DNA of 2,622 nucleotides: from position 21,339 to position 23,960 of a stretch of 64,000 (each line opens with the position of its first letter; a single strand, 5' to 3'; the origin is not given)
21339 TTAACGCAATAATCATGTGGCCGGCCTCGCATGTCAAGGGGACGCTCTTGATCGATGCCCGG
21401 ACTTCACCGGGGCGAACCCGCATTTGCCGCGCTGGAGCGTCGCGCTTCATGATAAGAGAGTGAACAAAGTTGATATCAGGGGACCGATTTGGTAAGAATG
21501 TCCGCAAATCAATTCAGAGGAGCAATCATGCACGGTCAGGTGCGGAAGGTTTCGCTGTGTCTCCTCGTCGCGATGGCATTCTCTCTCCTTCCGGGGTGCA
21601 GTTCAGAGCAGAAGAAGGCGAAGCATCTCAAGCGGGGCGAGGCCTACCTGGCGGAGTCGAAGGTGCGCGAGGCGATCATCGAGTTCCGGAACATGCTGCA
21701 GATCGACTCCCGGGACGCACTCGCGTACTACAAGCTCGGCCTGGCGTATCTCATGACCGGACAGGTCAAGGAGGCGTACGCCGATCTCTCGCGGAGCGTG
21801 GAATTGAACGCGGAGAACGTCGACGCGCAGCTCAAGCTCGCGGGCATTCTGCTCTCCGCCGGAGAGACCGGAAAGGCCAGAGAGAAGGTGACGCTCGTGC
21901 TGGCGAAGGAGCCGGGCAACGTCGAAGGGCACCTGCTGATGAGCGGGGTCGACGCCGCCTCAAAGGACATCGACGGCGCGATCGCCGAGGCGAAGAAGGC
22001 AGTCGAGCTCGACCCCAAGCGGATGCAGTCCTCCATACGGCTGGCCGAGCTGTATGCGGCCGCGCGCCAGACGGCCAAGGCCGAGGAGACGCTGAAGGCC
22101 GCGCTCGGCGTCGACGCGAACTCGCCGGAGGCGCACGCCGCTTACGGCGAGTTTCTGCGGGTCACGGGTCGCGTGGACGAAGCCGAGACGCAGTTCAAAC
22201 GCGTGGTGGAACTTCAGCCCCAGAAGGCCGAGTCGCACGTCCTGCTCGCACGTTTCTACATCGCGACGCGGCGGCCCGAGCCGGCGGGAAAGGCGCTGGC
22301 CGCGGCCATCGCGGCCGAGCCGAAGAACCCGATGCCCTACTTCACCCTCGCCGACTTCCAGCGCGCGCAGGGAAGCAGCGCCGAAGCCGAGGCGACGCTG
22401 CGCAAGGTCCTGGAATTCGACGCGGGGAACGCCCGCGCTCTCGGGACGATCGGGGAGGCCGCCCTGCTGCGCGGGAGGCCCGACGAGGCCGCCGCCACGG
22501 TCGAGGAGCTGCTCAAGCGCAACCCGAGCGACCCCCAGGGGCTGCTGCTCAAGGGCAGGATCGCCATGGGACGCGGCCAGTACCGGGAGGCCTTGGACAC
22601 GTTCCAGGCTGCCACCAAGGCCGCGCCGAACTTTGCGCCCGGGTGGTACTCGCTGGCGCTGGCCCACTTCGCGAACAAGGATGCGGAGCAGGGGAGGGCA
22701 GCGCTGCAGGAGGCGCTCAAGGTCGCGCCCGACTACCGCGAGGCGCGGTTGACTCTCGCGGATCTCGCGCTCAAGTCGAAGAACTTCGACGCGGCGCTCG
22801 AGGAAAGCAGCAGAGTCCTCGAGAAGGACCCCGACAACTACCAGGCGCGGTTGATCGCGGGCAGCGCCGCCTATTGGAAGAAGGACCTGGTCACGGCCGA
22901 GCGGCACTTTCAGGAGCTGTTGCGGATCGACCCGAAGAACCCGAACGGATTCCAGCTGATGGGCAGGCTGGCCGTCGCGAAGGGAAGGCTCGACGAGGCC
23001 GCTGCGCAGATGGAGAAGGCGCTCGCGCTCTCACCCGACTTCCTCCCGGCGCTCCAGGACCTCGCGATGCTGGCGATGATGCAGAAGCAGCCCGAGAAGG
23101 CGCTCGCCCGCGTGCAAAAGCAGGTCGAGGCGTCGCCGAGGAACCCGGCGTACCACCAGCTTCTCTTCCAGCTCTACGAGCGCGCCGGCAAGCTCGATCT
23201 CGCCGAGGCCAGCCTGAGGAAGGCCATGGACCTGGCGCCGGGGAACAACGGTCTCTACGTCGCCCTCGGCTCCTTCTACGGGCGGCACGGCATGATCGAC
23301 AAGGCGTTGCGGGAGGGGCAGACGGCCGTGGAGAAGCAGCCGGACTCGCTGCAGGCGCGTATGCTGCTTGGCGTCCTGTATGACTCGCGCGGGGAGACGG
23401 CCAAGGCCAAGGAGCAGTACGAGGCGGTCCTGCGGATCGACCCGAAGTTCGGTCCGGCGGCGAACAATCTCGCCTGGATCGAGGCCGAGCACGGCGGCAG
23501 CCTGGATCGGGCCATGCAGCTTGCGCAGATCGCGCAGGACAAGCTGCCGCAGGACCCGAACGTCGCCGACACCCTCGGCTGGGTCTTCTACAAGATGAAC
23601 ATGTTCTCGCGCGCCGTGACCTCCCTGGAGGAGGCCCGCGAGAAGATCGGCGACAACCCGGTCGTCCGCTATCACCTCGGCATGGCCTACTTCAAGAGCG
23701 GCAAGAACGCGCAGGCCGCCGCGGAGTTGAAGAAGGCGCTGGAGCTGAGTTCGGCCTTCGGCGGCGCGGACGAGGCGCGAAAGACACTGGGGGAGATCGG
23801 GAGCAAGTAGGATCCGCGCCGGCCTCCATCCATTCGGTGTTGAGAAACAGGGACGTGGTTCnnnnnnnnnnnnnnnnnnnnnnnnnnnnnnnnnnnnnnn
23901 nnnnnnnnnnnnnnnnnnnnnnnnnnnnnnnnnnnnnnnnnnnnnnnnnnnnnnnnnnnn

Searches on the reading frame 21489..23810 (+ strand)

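Call 10: search_protein_families(library=pfam, proteins=[window:21489-23810:+], max_evalue=0.001)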
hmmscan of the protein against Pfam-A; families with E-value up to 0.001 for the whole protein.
window:21489-23810:+ (773 aa): 32 families (the best 25 are shown)
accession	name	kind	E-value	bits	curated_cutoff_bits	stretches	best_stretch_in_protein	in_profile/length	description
PF14559.12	TPR_19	-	9.7e-78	256.9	25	11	495-559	1-65/68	Tetratricopeptide repeat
PF07719.23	TPR_2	-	3.7e-68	220.5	27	2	728-754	5-31/34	Tetratricopeptide repeat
PF13431.12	TPR_17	-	2.1e-57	187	24.4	0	272-301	4-33/34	Tetratricopeptide repeat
PF13432.12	TPR_16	-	1.9e-56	188.4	32.7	9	322-381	4-63/65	Tetratricopeptide repeat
PF13428.12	TPR_14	-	2.2e-52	170.4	23.5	2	385-426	3-44/44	Tetratricopeptide repeat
PF13181.12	TPR_8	-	9.1e-50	163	25.7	0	622-653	2-33/34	Tetratricopeptide repeat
PF00515.34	TPR_1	-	2e-44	148.1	27.8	1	77-109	1-33/34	Tetratricopeptide repeat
PF23914.1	TPR_CcmH_CycH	-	9e-41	139.8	42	5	380-483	47-153/158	Cytochrome c-type biogenesis protein H TPR domain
PF13414.12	TPR_11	-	8.3e-37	125.1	26.8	1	50-91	1-42/42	TPR repeat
PF13424.12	TPR_12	-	5e-32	110.4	30.1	0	386-443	6-71/77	Tetratricopeptide repeat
PF12895.13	ANAPC3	-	9.7e-29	99.9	27.2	1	673-749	6-81/82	Anaphase-promoting complex, cyclosome, subunit 3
PF25062.1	ARM_TT21_N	-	1.7e-20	74.1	40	1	283-401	102-220/222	Tetratricopeptide repeat protein 21 N-terminal ARM repeat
PF14561.12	TPR_20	-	1.9e-20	73.4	25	0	709-770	7-67/90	Tetratricopeptide repeat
PF13371.12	TPR_9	-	4.2e-20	72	35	0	52-114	4-66/73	Tetratricopeptide repeat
PF13174.12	TPR_6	-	4.3e-20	71.3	26.3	0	622-653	1-32/33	Tetratricopeptide repeat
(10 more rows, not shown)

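Call 29: search_protein_families(library=ncbifam, proteins=[window:21489-23810:+], max_evalue=0.00001)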
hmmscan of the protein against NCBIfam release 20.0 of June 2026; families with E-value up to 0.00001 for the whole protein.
window:21489-23810:+ (773 aa): 32 families (the best 25 are shown)
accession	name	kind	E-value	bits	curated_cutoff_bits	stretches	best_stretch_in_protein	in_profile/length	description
TIGR02917.1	PEP_TPR_lipo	equivalog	1.2e-115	387.5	312.2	4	22-281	3-261/899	XrtA/PEP-CTERM system TPR-repeat protein PrsT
NF040959.1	MamA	equivalog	7.6e-64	214.9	200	5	355-514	43-202/204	magnetosome protein MamA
TIGR02521.1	type_IV_pilW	equivalog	1.3e-55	188.5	154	3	158-318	44-206/234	type IV pilus biogenesis/stability protein PilW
TIGR00990.1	3a0801s09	subfamily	6.1e-37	127.5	757.25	2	289-514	339-571/615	mitochondrial import receptor subunit TOM70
NF033762.1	social_mot_Tgl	equivalog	2e-36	125.7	225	2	598-748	42-194/252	social motility TPR repeat lipoprotein Tgl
NF033758.1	gliding_GltE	equivalog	3e-36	125.3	225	3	356-586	93-323/411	adventurous gliding motility TPR repeat lipoprotein GltE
NF033920.0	C39_PA2778_fam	equivalog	6.4e-32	110.9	150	1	329-414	170-255/255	PA2778 family cysteine peptidase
TIGR02552.1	LcrH_SycD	equivalog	2.4e-27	95.3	104.8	1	218-314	25-119/136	SycD/LcrH family type III secretion system chaperone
NF008757.0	PRK11788.1-5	equivalog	3.7e-25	88.9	363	0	218-346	112-245/388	lipopolysaccharide assembly protein LapB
NF052415.1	T3SS_chap_SctY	equivalog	2.4e-24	85.9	70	1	488-581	9-105/106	type III secretion apparatus assembly chaperone SctY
TIGR03939.1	PGA_TPR_OMP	equivalog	8.9e-22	77.1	366.65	1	448-559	392-503/800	poly-beta-1,6 N-acetyl-D-glucosamine export porin PgaA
NF052400.1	M48_BAM_BepA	equivalog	1e-21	77.3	570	1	383-525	307-449/483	beta-barrel assembly-enhancing protease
NF047371.1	FlcA_CTERM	equivalog_domain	2.4e-21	75.9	300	1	541-753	335-536/646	periplasmic flagellar collar protein FlcA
TIGR00540.1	TPR_hemY_coli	hypoth_equivalog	7.5e-21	74.3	142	0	117-237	267-383/385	heme biosynthesis-associated TPR protein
NF008756.0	PRK11788.1-4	equivalog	4.5e-20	72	474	0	378-465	175-262/389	lipopolysaccharide assembly protein LapB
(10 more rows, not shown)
